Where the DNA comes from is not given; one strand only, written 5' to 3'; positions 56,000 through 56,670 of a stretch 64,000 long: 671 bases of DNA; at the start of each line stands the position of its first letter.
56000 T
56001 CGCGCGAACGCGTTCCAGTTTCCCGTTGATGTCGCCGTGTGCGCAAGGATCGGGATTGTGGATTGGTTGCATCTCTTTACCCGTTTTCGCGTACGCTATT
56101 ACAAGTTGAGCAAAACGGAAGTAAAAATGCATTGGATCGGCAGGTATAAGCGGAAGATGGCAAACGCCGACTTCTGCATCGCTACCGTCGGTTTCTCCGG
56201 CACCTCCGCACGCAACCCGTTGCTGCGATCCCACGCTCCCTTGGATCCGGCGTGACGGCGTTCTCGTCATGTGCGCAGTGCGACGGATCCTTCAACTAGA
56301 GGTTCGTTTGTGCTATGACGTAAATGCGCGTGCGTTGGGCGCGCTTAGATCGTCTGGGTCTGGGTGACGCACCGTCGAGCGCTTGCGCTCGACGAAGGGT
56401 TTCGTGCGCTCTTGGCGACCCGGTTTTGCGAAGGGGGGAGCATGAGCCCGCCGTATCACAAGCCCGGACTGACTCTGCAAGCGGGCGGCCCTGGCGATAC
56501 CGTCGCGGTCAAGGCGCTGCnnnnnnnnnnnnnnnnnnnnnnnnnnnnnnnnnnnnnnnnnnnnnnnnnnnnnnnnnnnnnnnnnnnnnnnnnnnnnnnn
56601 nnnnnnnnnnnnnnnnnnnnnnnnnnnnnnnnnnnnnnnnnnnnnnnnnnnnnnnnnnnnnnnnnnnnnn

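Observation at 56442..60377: Endolysin-like enzyme + unknown membrane protein + patatin phospholipase operon: candidate holin/hydrolase secretion, lysis or defence module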

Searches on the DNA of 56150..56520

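Call 100: search_rna_families(source=window, start=56150, end=56520, threshold=evalue, max_evalue=5)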
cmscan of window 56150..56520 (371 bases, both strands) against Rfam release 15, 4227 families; matches with E-value up to 5: 2.
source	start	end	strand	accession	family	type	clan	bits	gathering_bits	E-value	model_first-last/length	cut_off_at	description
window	56310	56372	+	RF01170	snoU61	Gene; snRNA; snoRNA; CD-box;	CL00067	19.2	55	0.12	1-84/84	no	Small nucleolar RNA U61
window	56369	56407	+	RF01340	CRISPR-DR29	Gene; CRISPR;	-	18.9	39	0.19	1-37/37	no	CRISPR RNA direct repeat element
